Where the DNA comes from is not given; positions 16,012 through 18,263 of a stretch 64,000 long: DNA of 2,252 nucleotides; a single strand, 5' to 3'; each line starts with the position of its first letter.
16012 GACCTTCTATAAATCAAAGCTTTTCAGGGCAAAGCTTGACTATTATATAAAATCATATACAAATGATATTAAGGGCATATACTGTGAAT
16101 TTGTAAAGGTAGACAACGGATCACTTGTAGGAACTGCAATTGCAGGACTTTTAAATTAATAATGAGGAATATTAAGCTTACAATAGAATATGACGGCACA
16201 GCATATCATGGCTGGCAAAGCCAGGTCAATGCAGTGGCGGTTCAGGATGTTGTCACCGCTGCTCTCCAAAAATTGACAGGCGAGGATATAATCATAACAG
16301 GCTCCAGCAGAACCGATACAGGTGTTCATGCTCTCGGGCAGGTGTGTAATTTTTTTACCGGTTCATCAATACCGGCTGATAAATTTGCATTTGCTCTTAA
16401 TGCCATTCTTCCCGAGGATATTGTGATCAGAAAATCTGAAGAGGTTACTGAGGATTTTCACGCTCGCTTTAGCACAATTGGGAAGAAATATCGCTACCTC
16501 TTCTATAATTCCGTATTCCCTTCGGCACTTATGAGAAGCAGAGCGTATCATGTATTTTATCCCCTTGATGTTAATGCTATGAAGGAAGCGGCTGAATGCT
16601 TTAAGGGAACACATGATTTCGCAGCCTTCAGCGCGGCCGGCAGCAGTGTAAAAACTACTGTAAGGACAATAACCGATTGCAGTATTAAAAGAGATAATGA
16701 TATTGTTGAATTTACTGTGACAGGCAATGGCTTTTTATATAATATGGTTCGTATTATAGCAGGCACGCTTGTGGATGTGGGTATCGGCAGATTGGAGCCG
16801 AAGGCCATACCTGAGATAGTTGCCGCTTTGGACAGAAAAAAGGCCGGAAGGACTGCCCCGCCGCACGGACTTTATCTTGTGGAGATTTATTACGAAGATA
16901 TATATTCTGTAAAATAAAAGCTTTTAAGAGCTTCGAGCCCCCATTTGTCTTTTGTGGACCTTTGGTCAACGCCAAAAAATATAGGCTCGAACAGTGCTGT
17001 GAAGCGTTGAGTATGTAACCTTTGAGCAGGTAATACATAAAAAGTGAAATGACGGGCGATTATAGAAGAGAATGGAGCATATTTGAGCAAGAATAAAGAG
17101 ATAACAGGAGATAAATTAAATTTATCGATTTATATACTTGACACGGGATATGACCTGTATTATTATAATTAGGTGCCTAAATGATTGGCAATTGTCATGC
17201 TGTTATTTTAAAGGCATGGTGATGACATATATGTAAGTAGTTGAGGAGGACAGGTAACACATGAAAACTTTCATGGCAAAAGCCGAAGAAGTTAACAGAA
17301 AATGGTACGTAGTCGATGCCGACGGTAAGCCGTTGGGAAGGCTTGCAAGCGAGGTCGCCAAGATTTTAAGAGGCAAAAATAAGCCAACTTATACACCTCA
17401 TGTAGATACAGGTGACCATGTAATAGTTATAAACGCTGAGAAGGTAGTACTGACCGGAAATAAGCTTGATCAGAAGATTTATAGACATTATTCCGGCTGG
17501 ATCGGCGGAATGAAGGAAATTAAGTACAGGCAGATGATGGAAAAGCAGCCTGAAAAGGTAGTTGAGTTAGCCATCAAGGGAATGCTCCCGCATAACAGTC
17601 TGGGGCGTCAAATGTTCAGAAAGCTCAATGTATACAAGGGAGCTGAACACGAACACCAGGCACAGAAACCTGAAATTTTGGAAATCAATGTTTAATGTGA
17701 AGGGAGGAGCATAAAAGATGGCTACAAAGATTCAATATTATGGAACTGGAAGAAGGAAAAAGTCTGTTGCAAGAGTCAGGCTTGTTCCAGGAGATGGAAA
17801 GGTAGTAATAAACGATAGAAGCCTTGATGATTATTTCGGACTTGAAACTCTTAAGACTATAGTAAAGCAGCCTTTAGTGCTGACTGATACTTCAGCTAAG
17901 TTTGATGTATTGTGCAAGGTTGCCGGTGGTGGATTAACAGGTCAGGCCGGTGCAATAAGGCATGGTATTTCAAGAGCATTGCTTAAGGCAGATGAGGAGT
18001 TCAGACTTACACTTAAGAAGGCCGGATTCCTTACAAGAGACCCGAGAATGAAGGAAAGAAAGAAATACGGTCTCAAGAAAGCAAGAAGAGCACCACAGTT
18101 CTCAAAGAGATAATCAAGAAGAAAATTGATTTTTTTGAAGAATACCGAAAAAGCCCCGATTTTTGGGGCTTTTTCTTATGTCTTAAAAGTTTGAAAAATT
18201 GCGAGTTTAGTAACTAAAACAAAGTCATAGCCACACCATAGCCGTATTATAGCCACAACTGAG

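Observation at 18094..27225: Three copies of an rpsI 3-prime-end mimic, each followed by a terminator: tandem accretion at rpsI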

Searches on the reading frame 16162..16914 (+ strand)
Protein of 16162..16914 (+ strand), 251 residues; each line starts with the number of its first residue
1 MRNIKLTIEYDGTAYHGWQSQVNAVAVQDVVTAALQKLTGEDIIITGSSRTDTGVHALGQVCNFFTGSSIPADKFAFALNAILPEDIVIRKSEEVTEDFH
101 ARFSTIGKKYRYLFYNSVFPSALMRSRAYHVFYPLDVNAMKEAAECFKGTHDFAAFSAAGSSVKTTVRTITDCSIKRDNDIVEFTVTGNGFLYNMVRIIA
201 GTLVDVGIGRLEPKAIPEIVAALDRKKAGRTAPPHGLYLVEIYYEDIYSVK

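Call 60: find_related_loci(query=window:16162-16914:+, collection=genome_contigs, flank=10000)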
Query window:16162-16914:+ (251 aa) in genome_contigs; peptide patterns used: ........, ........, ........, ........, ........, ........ (x = any residue, [..] = any of these).
578 stretches matched a pattern; 438 encode a relative of the query (tblastn E <= 1e-3); the best 80 are kept; 80 distinct loci.
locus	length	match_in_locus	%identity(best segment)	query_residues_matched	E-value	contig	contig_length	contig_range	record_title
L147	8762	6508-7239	76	1-244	7e-135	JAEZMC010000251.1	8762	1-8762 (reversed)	MAG: Bacillota bacterium isolate OH_CDB_98 k127_1891174, whole genome shotgun sequence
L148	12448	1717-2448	76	1-244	2e-128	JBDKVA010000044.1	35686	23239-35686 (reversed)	MAG: Clostridiaceae bacterium isolate 8_bin.75 c_000000231490, whole genome shotgun sequence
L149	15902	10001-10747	72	1-249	2e-127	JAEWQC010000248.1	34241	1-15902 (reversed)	MAG: Bacillota bacterium isolate OH_SBrB_125 k127_689770, whole genome shotgun sequence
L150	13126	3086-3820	73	1-245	7e-125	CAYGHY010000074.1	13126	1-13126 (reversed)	MAG TPA_asm: uncultured Oscillospiraceae bacterium isolate ERP113451_co2_28 genome assembly, contig: NODE_3379_length_13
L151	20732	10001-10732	73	1-244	4e-121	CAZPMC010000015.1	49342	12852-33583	MAG TPA_asm: uncultured Oscillospiraceae bacterium isolate SRP192927_co8_67 genome assembly, contig: NODE_498_length_493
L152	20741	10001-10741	71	1-244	6e-121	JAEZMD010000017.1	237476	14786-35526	MAG: Bacillota bacterium isolate OH_CDB_9 k127_906462, whole genome shotgun sequence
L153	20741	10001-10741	70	1-244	1e-118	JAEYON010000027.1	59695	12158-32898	MAG: Bacillota bacterium isolate OH_CBB_153 k127_487878, whole genome shotgun sequence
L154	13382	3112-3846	69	1-244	6e-118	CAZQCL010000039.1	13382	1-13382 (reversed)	MAG TPA_asm: uncultured Oscillospiraceae bacterium isolate binchicken_co39_235 genome assembly, contig: NODE_11093_lengt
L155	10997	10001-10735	68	1-244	1e-116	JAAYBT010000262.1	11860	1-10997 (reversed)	MAG: Clostridiaceae bacterium isolate AS06rmzACSIP_356 604338_AS06, whole genome shotgun sequence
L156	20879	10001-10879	60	1-245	7e-116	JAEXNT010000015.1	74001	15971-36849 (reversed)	MAG: Bacillota bacterium isolate OH_HBrB_109 k127_762849, whole genome shotgun sequence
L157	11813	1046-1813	67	2-244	2e-115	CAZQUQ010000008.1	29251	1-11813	MAG TPA_asm: uncultured Oscillospiraceae bacterium isolate SRP167436_co1_27 genome assembly, contig: NODE_2306_length_29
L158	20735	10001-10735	68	1-244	1e-114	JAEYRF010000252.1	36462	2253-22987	MAG: Bacillota bacterium isolate OH_CBB_50 k127_1349154, whole genome shotgun sequence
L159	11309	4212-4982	67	2-244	6e-114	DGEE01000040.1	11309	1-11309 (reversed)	MAG TPA_asm: Hungateiclostridiaceae bacterium UBA3934 UBA3934_contig_12366, whole genome shotgun sequence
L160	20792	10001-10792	64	2-244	4e-114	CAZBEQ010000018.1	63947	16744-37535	MAG TPA_asm: uncultured Oscillospiraceae bacterium isolate SRP192927_co3_788 genome assembly, contig: NODE_720_length_63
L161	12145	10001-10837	63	2-244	1e-113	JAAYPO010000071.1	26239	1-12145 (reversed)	MAG: Clostridiaceae bacterium isolate AS22ysBPME_234 106358_AS22, whole genome shotgun sequence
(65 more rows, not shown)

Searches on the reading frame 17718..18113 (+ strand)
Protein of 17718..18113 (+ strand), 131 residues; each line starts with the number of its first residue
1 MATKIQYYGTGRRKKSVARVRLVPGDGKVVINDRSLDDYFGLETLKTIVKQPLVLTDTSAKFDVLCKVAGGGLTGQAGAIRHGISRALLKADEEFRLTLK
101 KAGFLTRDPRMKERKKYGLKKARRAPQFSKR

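Call 10: find_encoding_contigs(protein=window:17718-18113:+, flank=10000, max_places=10)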
Protein window:17718-18113:+ (131 aa): 3 contigs read that carry it; 1 place shown.
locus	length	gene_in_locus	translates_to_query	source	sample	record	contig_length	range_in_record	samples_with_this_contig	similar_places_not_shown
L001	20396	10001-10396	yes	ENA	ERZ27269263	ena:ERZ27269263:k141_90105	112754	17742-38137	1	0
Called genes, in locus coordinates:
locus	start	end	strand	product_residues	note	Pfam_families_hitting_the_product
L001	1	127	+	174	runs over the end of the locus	PF01196:Ribosomal_L17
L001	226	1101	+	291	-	PF02463:SMC_N, PF00005:ABC_tran, PF13401:AAA_22 (faint), PF13304:AAA_21 (faint)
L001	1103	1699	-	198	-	PF05175:MTS, PF10294:Methyltransf_16 (faint), PF06325:PrmA (weak), PF13649:Methyltransf_25 (weak)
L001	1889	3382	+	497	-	PF00089:Trypsin, PF13365:Trypsin_2, PF00595:PDZ, PF13180:PDZ_2, PF17820:PDZ_6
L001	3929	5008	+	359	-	PF08240:ADH_N, PF00107:ADH_zinc_N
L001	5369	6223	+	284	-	PF02463:SMC_N, PF00005:ABC_tran, PF13304:AAA_21 (weak)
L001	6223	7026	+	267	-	PF02361:CbiQ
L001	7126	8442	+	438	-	PF00349:Hexokinase_1, PF03727:Hexokinase_2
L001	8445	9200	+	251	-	PF01416:PseudoU_synth_1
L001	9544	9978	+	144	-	PF00572:Ribosomal_L13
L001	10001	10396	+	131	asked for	PF00380:Ribosomal_S9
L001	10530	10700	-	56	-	-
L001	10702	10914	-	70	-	-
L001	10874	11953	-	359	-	PF00910:RNA_helicase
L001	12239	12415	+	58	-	-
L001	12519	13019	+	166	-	PF01076:Mob_Pre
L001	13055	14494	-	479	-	PF00239:Resolvase, PF07508:Recombinase, PF13408:Zn_ribbon_recom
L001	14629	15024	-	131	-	-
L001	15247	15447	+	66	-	-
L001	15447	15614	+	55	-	-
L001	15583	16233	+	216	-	PF09588:YqaJ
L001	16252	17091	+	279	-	PF07083:DUF1351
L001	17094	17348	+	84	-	-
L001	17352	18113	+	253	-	PF03837:RecT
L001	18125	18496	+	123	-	PF00436:SSB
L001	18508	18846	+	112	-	-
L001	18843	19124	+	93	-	-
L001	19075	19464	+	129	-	-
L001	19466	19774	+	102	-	-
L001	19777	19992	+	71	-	PF14090:HTH_39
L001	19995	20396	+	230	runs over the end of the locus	-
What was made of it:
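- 17718..18113 (+): rpsI (ribosomal protein S9, 131 aa), the integration target. rplM lies just upstream at 17261-17695. Pfam Ribosomal_S9 and Ribosomal_L13 on the identical genes of L001 (call 10).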

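Call 12: find_related_loci(query=window:17718-18113:+, collection=genome_contigs, flank=10000)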
Query window:17718-18113:+ (131 aa) in genome_contigs; peptide patterns used: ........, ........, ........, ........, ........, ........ (x = any residue, [..] = any of these).
600 stretches matched a pattern (row limit reached: there are more); 595 encode a relative of the query (tblastn E <= 1e-3); the best 80 are kept; 80 distinct loci.
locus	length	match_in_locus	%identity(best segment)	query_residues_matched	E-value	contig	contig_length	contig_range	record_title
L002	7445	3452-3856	79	1-131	2e-66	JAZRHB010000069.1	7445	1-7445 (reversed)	MAG: Clostridia bacterium isolate T1900045485_YK20190179.MAGScoT_cleanbin_000010 SGB_7341_k141_1203603, whole genome sho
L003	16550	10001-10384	79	4-131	9e-66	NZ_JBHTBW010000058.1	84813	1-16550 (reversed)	Laceyella putida strain CCUG 54950 GCM70025280_28, whole genome shotgun sequence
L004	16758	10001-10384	79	4-131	2e-65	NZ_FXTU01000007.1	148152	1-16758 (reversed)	Laceyella tengchongensis strain DSM 45262 Ga0170389_107, whole genome shotgun sequence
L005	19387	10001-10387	78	3-131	2e-65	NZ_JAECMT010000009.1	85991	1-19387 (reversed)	Paenibacillus sp. GSMTC-2017 Contig_14, whole genome shotgun sequence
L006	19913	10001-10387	78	3-131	2e-65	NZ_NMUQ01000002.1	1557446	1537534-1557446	Paenibacillus herberti strain R33 R33_Scf_2, whole genome shotgun sequence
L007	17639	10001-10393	76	1-131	8e-65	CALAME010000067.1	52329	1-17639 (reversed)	MAG TPA_asm: uncultured Paenibacillaceae bacterium isolate SRR6713629_bin.25_CONCOCT_v1.1_MAG genome assembly, contig: E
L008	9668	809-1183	81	7-131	8e-65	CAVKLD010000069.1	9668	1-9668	bacterium isolate G02634-L1_cleanbin_000002 genome assembly, contig: Spades_G02634-L1_contig_2700, whole genome shotgun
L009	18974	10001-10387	78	3-131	6e-65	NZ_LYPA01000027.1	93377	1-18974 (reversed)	Paenibacillus oryzae strain 1DrF-4 C1291, whole genome shotgun sequence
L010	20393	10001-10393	79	1-131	7e-65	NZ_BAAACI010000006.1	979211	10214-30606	Clostridium subterminale strain JCM 1417 sequence06, whole genome shotgun sequence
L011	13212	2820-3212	78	1-131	7e-65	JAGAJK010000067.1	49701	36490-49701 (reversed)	MAG: Clostridia bacterium isolate RGIG8497 Water_deer_Cecum-1__c280829, whole genome shotgun sequence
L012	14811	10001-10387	78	3-131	2e-64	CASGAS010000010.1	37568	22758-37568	uncultured Eubacteriales bacterium isolate T12_L3_320320_idba_bin.72 genome assembly, contig: T12_L3_320320_idba_bin.72.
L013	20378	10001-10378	80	6-131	1e-64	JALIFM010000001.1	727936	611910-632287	Lachnospiraceae bacterium NSJ-143 D5.70.1_ctg01, whole genome shotgun sequence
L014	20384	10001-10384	77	4-131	5e-64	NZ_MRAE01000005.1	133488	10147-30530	Clostridium tepidum strain IEH 97212 scaffold_4, whole genome shotgun sequence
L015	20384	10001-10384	77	4-131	4e-64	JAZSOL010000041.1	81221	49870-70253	MAG: Clostridia bacterium isolate T1900044549_TS20190015.MAGScoT_cleanbin_000025 SGB_187_k141_3092964, whole genome shot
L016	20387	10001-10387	78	3-131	6e-64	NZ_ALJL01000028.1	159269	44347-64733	Lachnoanaerobaculum sp. ICM7 ctg120007550912, whole genome shotgun sequence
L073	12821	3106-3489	76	4-131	2e-61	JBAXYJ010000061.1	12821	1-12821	MAG: Clostridiaceae bacterium isolate SO_2016_CLC_T1_14 scaffold04672_PH3_Jul14_2016, whole genome shotgun sequence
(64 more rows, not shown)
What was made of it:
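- Tried and rejected: The search was swamped by hits and truncated (call 12).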

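Call 78: search_protein_families(library=pfam, proteins=[L016:10902-12359:+, L073:3618-3899:+, L073:3892-4194:+], max_evalue=0.01)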
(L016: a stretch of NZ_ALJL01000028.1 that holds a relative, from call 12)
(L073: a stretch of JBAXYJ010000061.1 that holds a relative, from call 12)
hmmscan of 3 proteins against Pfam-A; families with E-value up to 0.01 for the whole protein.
L016:10902-12359:+ (486 aa): 2 families
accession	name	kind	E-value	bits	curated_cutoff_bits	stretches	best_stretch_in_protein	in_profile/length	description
PF04326.19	SLFN_AlbA_2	-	4.3e-14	53.5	25.3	1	34-154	1-116/118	Schlafen, AlbA_2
PF13749.12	HATPase_c_4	-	7.6e-13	48.7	26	1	315-384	1-70/89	Putative ATP-dependent DNA helicase recG C-terminal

L073:3618-3899:+ (94 aa): 1 family
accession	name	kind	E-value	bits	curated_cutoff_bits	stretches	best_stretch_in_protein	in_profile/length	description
PF02604.26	PhdYeFM_antitox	-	1.6e-10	41.1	29.8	1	7-75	1-69/74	Antitoxin Phd_YefM, type II toxin-antitoxin system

L073:3892-4194:+ (101 aa): 1 family
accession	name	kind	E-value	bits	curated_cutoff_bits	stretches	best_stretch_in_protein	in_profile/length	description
PF05016.21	ParE_toxin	-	2.8e-10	41.1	23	1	5-92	1-85/89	ParE toxin of type II toxin-antitoxin system, parDE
